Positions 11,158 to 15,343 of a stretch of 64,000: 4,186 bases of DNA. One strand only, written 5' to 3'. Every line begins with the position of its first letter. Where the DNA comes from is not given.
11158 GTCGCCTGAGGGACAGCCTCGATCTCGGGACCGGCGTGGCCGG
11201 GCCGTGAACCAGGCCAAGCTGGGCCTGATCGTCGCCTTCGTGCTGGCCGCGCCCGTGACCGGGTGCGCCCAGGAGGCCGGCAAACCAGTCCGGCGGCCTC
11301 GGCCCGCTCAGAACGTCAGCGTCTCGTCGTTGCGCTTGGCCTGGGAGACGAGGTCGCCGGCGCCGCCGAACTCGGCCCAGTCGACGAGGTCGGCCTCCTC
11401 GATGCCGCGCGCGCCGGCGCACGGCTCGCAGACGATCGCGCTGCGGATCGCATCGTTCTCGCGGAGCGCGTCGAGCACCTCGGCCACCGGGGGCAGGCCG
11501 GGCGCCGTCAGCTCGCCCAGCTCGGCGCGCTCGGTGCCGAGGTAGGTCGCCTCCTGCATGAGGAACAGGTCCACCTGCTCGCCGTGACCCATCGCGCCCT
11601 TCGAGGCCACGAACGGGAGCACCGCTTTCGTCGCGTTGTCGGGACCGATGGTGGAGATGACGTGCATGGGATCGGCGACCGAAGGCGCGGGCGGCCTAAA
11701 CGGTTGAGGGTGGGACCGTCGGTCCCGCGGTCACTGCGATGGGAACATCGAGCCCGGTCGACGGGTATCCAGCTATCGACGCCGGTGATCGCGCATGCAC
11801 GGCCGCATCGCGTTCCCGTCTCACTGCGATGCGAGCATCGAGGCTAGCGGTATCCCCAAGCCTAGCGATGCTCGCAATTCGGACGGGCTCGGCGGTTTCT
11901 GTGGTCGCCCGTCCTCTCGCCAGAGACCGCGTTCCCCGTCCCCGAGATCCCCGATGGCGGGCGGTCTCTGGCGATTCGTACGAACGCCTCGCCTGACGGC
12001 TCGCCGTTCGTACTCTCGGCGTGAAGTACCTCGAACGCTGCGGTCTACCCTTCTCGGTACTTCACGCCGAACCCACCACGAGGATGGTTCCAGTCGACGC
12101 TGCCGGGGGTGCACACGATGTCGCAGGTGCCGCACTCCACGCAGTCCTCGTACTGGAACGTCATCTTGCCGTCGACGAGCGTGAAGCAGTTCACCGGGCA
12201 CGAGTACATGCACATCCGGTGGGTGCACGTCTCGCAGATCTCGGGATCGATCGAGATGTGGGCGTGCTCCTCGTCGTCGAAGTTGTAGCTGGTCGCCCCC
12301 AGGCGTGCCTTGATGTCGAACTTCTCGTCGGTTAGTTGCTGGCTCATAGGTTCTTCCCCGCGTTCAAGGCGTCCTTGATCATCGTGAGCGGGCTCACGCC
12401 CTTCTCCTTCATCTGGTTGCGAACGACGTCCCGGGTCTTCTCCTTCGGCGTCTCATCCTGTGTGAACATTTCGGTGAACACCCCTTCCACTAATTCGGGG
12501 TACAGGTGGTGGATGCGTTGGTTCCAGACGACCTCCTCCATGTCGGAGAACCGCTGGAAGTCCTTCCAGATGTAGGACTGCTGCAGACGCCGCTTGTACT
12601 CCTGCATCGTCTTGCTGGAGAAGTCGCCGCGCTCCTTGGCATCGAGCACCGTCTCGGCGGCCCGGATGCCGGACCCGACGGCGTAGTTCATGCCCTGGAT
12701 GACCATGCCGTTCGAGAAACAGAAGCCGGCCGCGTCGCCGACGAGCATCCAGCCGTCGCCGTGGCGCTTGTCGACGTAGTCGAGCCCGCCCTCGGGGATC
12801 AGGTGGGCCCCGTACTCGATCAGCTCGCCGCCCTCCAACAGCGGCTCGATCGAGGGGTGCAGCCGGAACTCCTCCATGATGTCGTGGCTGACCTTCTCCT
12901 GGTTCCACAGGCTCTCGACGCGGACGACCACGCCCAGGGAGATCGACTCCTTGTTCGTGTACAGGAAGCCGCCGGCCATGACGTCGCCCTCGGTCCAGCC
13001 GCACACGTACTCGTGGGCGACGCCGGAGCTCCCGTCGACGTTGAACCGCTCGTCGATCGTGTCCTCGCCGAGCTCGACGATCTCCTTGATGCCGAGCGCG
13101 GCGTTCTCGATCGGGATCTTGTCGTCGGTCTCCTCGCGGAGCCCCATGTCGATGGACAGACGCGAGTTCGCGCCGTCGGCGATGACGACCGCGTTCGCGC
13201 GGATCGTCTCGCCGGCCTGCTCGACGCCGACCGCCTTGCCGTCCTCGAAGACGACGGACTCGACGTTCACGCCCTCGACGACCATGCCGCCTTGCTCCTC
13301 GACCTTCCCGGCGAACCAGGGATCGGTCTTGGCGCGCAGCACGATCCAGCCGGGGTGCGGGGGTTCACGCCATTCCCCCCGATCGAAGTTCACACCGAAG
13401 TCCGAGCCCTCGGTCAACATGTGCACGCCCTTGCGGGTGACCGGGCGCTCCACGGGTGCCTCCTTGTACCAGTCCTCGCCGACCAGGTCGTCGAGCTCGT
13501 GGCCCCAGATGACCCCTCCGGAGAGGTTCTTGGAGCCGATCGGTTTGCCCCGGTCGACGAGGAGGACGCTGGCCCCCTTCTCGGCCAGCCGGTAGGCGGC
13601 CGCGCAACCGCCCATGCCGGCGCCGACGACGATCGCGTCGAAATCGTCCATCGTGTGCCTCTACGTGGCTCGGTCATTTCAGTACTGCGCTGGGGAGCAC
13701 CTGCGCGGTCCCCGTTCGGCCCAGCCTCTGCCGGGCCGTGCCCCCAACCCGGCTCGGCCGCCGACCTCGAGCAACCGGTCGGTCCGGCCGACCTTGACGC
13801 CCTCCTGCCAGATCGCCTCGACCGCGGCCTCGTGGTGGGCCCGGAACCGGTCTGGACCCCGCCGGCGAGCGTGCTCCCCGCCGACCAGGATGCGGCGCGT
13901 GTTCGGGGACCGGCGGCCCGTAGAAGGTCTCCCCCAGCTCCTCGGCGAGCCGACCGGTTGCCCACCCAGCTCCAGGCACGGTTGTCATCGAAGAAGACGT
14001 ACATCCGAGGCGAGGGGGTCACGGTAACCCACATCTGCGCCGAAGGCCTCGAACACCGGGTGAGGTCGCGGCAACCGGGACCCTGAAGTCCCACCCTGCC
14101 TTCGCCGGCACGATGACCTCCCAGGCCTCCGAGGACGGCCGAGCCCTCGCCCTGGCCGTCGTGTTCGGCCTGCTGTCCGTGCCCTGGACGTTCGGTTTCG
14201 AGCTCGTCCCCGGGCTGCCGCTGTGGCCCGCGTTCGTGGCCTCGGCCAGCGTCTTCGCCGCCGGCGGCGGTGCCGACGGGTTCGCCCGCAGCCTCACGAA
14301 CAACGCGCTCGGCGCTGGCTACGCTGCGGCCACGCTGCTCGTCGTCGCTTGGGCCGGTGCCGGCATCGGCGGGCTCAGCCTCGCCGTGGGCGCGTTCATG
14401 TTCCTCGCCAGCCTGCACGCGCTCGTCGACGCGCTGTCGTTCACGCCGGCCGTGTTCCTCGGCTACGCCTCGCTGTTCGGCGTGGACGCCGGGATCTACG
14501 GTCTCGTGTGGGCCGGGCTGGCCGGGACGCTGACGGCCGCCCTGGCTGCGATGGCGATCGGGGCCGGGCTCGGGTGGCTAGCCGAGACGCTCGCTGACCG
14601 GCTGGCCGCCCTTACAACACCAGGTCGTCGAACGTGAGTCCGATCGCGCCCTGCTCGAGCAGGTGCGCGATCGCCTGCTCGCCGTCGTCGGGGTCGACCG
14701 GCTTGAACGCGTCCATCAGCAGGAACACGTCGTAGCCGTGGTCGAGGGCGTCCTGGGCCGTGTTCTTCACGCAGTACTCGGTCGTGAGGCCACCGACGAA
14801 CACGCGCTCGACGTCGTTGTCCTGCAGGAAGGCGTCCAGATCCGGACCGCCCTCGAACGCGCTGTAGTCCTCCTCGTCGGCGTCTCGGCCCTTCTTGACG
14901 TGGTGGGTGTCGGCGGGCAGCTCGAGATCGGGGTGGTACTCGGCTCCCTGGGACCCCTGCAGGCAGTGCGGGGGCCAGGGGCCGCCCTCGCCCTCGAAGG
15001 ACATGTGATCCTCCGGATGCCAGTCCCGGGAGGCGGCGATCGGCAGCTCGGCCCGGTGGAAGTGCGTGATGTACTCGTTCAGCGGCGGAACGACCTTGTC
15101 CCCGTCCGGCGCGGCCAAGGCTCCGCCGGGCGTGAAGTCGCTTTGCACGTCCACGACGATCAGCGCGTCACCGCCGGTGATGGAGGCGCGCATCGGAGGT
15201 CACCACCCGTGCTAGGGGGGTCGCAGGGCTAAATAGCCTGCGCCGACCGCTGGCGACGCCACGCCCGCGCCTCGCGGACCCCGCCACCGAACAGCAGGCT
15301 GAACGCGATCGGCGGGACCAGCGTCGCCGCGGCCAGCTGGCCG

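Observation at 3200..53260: Synthesis: a genome-wide hairpin-cassette accretion process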

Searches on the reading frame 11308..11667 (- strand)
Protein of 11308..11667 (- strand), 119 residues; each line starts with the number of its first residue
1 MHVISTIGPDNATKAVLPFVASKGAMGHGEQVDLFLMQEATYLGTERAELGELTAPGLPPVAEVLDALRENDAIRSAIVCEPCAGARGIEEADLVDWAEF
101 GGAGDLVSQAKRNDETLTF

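Call 36: find_encoding_contigs(protein=window:11308-11667:-, flank=2500, max_places=10)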
Protein window:11308-11667:- (119 aa): 2 contigs read that carry it; 2 places shown.
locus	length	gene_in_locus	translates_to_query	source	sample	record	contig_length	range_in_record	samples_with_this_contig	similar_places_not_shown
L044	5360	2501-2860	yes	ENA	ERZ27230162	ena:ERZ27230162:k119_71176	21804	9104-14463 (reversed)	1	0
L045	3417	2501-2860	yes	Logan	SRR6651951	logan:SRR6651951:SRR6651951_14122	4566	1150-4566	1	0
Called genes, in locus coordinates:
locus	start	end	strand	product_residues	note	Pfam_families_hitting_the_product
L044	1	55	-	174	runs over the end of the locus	PF06496:DUF1097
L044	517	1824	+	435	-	PF00890:FAD_binding_2, PF01266:DAO, PF01494:FAD_binding_3 (weak), PF07992:Pyr_redox_2, PF12831:FAD_oxidored (weak), PF13450:NAD_binding_8, PF21162:ETFQO_UQ-bd, PF26311:ETF-QO_FixC_C, +3 more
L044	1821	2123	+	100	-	PF05187:Fer4_ETF_QO (weak)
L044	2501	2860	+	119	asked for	PF02635:DsrE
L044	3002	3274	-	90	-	-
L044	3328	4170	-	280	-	-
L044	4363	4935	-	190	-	PF00011:HSP20 (weak), PF17886:ArsA_HSP20 (weak)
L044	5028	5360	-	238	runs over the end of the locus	PF02517:Rce1-like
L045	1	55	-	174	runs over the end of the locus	PF06496:DUF1097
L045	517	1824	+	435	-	PF00890:FAD_binding_2, PF01266:DAO, PF01494:FAD_binding_3 (weak), PF07992:Pyr_redox_2, PF12831:FAD_oxidored (weak), PF13450:NAD_binding_8, PF21162:ETFQO_UQ-bd, PF26311:ETF-QO_FixC_C, +3 more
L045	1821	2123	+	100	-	PF05187:Fer4_ETF_QO (weak)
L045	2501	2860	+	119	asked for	PF02635:DsrE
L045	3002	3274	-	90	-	-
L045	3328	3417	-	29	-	?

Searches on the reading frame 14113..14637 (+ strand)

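Call 68: search_protein_families(library=pfam, proteins=[window:14113-14637:+], max_evalue=0.001)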
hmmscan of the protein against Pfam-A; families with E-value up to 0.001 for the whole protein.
window:14113-14637:+ (174 aa): 1 family
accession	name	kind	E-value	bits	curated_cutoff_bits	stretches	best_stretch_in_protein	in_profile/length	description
PF06496.16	DUF1097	-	5.9e-20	72.4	24.6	1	15-161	1-141/142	Protein of unknown function (DUF1097)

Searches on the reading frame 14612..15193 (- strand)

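Call 68: search_protein_families(library=pfam, proteins=[window:14612-15193:-], max_evalue=0.001)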
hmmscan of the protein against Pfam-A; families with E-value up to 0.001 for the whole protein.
window:14612-15193:- (193 aa): 1 family
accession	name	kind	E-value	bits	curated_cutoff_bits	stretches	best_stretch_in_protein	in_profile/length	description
PF00857.26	Isochorismatase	-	1.4e-32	113.7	27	1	10-184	2-169/175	Isochorismatase domain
